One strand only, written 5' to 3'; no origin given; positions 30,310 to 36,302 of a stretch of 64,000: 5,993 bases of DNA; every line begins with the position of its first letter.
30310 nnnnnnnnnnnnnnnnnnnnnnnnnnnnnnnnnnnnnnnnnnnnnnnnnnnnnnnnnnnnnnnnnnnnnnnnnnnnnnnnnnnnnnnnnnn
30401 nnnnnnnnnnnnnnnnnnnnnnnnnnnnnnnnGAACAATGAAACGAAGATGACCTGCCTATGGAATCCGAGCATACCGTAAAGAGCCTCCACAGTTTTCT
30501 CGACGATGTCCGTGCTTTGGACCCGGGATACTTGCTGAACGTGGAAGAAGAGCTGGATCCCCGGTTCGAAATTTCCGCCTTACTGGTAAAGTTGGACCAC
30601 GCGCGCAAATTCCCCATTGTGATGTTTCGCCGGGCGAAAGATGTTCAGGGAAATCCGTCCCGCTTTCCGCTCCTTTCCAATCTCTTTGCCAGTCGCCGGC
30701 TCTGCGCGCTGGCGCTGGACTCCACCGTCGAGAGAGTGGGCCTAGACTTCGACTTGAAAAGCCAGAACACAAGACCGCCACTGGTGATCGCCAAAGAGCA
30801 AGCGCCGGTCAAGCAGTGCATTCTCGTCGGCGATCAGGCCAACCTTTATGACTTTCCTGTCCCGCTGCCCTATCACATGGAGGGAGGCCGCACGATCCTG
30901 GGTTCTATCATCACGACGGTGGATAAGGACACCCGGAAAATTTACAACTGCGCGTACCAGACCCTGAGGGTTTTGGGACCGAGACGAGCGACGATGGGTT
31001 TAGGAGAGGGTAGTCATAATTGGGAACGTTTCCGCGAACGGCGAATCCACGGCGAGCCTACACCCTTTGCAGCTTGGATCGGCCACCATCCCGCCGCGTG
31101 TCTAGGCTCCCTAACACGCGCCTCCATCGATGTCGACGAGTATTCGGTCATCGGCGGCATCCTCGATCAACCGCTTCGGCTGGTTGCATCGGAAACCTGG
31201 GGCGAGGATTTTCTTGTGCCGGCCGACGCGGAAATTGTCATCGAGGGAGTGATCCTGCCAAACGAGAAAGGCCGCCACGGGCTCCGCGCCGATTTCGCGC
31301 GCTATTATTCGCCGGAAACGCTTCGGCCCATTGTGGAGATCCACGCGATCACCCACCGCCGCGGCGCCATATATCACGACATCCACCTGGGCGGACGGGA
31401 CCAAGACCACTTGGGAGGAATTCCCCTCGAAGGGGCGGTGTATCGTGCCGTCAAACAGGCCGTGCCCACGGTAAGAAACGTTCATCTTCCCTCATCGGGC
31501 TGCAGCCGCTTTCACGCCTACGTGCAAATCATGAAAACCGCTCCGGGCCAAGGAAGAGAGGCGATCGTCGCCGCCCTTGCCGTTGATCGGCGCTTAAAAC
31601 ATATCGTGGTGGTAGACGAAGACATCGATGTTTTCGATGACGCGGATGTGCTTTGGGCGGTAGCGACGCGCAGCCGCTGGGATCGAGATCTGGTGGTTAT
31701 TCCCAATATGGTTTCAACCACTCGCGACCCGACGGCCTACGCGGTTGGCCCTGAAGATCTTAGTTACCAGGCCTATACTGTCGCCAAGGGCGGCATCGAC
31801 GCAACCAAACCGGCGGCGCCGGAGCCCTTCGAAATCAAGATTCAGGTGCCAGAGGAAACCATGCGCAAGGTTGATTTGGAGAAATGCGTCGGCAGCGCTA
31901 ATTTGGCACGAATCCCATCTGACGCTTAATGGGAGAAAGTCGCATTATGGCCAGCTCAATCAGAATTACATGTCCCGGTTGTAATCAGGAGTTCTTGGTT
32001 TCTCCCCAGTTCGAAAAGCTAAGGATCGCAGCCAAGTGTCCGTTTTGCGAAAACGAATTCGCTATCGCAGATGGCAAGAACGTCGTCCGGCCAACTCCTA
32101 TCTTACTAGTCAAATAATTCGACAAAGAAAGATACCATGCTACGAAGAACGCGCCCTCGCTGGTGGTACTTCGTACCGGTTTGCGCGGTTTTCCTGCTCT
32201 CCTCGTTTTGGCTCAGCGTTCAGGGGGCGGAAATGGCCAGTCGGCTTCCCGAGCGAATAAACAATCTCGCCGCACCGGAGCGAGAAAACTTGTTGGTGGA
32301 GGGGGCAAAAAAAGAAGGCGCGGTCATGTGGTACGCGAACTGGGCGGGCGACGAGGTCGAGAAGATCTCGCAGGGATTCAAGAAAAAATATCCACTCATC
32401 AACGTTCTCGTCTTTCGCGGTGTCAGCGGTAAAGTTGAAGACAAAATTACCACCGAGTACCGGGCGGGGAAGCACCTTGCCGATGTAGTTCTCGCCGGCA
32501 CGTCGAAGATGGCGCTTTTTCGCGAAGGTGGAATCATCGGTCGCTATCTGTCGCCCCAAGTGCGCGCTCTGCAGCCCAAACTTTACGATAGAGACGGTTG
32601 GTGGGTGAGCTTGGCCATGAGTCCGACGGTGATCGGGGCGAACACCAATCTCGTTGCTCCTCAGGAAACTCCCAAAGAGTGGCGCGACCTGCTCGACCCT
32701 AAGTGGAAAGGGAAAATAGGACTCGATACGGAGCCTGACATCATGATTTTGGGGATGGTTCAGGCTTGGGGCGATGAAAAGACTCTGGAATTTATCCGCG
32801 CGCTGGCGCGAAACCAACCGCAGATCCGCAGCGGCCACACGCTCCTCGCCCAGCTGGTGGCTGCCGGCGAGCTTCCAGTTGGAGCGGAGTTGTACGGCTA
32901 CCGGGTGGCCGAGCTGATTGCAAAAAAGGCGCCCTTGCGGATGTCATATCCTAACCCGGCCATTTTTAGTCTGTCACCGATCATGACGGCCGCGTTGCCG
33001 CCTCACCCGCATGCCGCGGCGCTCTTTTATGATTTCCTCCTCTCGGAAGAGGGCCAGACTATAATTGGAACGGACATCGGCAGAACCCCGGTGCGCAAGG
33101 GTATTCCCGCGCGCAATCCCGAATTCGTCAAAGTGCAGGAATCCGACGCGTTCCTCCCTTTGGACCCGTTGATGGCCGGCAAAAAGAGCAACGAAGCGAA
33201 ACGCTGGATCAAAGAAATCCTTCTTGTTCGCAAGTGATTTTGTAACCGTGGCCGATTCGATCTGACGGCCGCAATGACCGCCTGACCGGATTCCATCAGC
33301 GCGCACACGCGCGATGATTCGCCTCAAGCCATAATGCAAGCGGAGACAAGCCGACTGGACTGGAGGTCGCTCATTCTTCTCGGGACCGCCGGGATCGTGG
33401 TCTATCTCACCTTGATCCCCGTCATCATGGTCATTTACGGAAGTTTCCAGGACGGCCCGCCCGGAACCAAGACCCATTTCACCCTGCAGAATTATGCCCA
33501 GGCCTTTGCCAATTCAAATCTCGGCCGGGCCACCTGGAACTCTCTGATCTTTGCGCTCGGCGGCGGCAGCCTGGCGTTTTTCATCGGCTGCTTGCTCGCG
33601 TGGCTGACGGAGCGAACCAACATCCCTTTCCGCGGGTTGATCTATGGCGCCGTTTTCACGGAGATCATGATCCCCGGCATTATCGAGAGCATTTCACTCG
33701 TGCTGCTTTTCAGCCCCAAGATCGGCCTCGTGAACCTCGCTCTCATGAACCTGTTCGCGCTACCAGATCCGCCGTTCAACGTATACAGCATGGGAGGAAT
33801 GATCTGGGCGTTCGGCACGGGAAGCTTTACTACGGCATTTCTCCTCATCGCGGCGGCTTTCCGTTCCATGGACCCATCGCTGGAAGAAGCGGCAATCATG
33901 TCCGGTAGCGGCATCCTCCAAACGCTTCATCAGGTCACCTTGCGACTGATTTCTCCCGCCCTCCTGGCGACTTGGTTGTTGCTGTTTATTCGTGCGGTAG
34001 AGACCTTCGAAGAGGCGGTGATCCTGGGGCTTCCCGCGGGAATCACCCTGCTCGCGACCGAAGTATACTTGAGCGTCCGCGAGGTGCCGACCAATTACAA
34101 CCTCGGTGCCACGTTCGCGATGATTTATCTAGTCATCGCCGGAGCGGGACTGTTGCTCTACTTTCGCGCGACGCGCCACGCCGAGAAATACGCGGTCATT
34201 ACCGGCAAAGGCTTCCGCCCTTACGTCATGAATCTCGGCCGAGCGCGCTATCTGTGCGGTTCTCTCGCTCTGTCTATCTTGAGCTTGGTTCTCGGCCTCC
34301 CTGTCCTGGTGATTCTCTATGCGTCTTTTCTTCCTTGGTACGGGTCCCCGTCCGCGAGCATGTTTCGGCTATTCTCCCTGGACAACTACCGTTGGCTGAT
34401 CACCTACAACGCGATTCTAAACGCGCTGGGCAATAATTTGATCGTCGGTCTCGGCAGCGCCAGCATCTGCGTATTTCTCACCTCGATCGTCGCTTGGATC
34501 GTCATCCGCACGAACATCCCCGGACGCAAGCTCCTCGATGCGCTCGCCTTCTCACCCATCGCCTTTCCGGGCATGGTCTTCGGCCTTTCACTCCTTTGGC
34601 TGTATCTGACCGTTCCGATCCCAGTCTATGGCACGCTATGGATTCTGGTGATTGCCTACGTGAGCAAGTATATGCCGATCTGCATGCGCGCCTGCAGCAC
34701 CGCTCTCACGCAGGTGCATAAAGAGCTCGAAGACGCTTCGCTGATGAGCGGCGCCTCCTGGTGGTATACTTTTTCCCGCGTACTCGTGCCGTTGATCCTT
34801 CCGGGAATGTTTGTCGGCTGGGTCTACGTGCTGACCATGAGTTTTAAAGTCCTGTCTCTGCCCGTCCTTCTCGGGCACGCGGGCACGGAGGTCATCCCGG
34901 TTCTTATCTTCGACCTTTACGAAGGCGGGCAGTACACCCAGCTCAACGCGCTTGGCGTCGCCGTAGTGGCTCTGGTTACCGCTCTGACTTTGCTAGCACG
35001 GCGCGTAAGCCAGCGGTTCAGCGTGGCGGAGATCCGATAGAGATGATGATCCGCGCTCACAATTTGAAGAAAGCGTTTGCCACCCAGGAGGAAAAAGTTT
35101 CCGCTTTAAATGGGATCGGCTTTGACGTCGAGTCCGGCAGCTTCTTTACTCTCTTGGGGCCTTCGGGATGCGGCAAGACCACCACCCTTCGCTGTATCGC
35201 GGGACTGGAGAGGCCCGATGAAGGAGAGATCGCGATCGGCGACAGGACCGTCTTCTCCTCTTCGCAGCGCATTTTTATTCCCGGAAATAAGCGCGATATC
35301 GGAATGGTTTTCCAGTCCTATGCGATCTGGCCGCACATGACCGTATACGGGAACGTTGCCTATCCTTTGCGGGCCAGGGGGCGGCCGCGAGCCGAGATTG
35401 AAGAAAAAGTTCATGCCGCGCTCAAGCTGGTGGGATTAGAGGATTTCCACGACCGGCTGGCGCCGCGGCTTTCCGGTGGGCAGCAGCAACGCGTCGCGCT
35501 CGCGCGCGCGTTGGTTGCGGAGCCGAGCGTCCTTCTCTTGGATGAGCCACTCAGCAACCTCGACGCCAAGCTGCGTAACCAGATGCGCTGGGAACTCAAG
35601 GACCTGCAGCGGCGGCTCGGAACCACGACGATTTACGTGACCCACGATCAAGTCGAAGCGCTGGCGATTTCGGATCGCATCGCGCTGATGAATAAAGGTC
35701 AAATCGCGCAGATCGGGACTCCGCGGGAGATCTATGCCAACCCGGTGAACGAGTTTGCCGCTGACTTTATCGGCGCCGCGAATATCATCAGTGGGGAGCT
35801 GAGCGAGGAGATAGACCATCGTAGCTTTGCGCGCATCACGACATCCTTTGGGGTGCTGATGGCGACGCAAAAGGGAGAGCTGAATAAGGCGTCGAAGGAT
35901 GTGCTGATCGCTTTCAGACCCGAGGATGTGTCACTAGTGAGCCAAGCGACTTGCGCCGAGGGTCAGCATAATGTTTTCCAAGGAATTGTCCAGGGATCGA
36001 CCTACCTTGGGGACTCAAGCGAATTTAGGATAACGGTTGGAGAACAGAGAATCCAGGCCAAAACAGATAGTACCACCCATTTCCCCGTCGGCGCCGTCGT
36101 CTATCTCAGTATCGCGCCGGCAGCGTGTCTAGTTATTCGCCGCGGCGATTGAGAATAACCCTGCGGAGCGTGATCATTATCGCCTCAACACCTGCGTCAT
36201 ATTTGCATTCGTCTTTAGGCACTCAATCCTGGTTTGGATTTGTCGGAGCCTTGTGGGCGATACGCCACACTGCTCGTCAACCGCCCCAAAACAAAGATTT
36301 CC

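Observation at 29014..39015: Three copies of the S9 peptidase 3' end bracket two successive insertions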

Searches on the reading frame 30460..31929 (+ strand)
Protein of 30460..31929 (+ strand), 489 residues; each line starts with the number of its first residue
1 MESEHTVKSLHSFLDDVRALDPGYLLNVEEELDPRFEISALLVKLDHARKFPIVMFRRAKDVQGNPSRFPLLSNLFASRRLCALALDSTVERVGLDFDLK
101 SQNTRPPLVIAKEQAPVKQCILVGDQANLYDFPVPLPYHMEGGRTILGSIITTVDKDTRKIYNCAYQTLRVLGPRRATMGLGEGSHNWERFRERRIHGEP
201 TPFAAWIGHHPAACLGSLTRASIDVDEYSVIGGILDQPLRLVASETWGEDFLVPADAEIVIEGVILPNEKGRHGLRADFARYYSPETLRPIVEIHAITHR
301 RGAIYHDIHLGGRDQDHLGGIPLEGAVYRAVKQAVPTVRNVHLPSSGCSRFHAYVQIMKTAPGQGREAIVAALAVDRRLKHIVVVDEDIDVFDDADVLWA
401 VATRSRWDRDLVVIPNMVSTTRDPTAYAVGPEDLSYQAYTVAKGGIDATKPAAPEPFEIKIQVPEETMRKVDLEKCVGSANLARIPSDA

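Call 5: search_protein_families(library=pfam, proteins=[window:30460-31929:+])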
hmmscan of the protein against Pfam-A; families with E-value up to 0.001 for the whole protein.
window:30460-31929:+ (489 aa): 3 families
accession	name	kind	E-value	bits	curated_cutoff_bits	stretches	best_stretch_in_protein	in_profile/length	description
PF01977.22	UbiD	-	1.9e-40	138.7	23.3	1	111-311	4-204/206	3-octaprenyl-4-hydroxybenzoate carboxy-lyase Rift-related domain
PF20696.2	UbiD_C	-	7.5e-32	110.5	24.2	1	317-448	2-127/127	3-octaprenyl-4-hydroxybenzoate carboxy-lyase C-terminal domain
PF20695.2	UbiD_N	-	3.4e-11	43.5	24.3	1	23-89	8-66/78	3-octaprenyl-4-hydroxybenzoate carboxy-lyase N-terminal domain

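Call 15: find_related_loci(query=window:30460-31929:+, collection=genome_contigs, flank=10000)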
Query window:30460-31929:+ (489 aa) in genome_contigs; peptide patterns used: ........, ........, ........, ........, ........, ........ (x = any residue, [..] = any of these).
121 stretches matched a pattern; 76 encode a relative of the query (tblastn E <= 1e-3); 76 distinct loci.
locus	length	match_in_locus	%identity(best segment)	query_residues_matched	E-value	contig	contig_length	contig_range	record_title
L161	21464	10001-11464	80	1-488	0e+0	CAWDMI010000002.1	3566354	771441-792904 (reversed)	MAG: uncultured delta proteobacterium isolate MFD04944.bin.2.54 genome assembly, contig: contig_25315, whole genome shot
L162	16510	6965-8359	41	8-480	3e-106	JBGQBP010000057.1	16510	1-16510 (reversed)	MAG: Candidatus Binatia bacterium isolate OBJ2_061818_110_61 k141_18241_length_16510_cov_43.6986, whole genome shotgun s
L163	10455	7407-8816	42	8-485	5e-105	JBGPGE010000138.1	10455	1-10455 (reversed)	MAG: Candidatus Binatia bacterium isolate OBJ_0618_7090110_5 k141_4114255_length_10455_cov_18.8092, whole genome shotgun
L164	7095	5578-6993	41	8-487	1e-104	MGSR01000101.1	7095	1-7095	MAG: Deltaproteobacteria bacterium RIFCSPLOWO2_12_FULL_60_16 rifcsplowo2_12_scaffold_31964, whole genome shotgun sequenc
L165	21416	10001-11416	41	8-487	4e-104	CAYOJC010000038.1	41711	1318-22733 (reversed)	MAG TPA_asm: uncultured Syntrophobacteraceae bacterium isolate SRP136066_co1_407 genome assembly, contig: NODE_658_lengt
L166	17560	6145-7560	41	8-487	2e-103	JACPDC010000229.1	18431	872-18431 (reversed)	MAG: Deltaproteobacteria bacterium isolate NC_groundwater_299_Ag_B-0.1um_60_15 S7_GD2017_3_B1_scaffold_3410, whole genom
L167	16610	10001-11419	42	8-488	5e-102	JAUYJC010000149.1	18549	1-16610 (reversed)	MAG: Deltaproteobacteria bacterium isolate C24_metabat.bin.121_sub C24_k141_877503, whole genome shotgun sequence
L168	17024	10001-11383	40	9-477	5e-102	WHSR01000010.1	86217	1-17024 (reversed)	MAG: Streptosporangiales bacterium isolate Dino_bin12 k141_179737_length_86217_cov_22.0016, whole genome shotgun sequenc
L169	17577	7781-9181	41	8-485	3e-119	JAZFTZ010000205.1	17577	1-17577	MAG: Thermodesulfobacteriota bacterium isolate BS2bin.46 BS2bin.46_205, whole genome shotgun sequence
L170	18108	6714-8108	40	8-480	1e-104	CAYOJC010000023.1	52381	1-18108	MAG TPA_asm: uncultured Syntrophobacteraceae bacterium isolate SRP136066_co1_407 genome assembly, contig: NODE_402_lengt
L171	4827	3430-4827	40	1-474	2e-100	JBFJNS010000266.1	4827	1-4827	MAG: Candidatus Binatia bacterium isolate Mix_sand17.2022.03.Z.66 k141_2053522_length_4827_cov_10.0034, whole genome sho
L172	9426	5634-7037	38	10-485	2e-99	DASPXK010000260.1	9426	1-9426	MAG TPA_asm: Chloroflexota bacterium isolate SMAG_U11565 k141_511415, whole genome shotgun sequence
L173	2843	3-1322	41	39-487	9e-102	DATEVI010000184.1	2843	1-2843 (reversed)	MAG TPA_asm: Geobacteraceae bacterium isolate SMAG_U8363 k141_2260561, whole genome shotgun sequence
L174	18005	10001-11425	39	5-487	1e-97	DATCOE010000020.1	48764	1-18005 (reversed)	MAG TPA_asm: Gaiellaceae bacterium isolate SMAG_U7193 k141_66122, whole genome shotgun sequence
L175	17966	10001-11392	38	7-480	1e-95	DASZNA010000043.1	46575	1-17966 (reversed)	MAG TPA_asm: Solirubrobacteraceae bacterium isolate SMAG_U5905 k141_1993855, whole genome shotgun sequence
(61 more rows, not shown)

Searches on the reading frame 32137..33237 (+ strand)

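Call 5: search_protein_families(library=pfam, proteins=[window:32137-33237:+])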
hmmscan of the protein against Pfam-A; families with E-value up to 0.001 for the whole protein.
window:32137-33237:+ (366 aa): 4 families
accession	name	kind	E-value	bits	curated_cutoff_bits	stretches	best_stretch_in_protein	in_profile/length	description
PF13343.11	SBP_bac_6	-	1.8e-18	67.4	24.6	1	114-328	3-222/245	Bacterial extracellular solute-binding protein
PF13416.11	SBP_bac_8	-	2.4e-14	54.2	27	1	80-329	5-270/279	Bacterial extracellular solute-binding protein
PF13531.11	SBP_bac_11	-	3.5e-12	47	25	1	74-310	13-221/227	Bacterial extracellular solute-binding protein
PF01547.30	SBP_bac_1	-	7.4e-07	29.9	26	1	75-307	12-306/307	Bacterial extracellular solute-binding protein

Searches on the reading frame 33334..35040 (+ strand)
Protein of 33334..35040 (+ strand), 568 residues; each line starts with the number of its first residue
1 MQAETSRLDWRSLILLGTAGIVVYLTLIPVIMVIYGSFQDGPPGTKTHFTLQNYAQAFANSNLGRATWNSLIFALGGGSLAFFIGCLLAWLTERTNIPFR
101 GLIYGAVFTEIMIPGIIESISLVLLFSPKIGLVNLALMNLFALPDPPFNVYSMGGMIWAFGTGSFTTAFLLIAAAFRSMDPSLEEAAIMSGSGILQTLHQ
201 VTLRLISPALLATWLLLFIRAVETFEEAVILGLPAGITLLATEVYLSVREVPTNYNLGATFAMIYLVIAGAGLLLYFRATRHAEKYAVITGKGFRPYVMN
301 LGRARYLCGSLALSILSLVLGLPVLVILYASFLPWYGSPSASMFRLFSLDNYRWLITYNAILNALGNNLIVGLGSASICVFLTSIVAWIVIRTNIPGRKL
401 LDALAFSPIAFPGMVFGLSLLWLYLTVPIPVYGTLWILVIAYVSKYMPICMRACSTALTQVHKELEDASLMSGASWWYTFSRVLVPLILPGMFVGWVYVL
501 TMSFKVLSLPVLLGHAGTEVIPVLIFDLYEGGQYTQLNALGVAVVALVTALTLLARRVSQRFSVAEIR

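Call 5: search_protein_families(library=pfam, proteins=[window:33334-35040:+])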
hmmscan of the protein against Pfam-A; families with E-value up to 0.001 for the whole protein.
window:33334-35040:+ (568 aa): 1 family
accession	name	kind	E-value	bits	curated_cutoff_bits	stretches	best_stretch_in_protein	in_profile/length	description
PF00528.27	BPD_transp_1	-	6.8e-17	62.2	26.4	2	383-559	5-175/184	Binding-protein-dependent transport system inner membrane component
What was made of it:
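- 29332..36152 (+): Cargo operon: bicupin (29332-30432), UbiD-family decarboxylase (30460-31929), solute-binding protein (32137-33237), ABC permease (33334-35040), ABC ATPase (35043-36152). Pfam (call 5).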

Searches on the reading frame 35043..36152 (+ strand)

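Call 5: search_protein_families(library=pfam, proteins=[window:35043-36152:+])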
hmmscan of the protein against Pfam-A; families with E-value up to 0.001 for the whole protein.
window:35043-36152:+ (369 aa): 3 families
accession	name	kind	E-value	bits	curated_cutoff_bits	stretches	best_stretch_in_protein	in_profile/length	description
PF00005.33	ABC_tran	-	3.2e-35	122.1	25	1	22-170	1-136/137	ABC transporter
PF08402.16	TOBE_2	-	5.1e-11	43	21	1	291-365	3-76/76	TOBE domain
PF13304.12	AAA_21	-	2e-06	28.6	27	0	138-204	233-301/304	AAA domain, putative AbiEii toxin, Type IV TA system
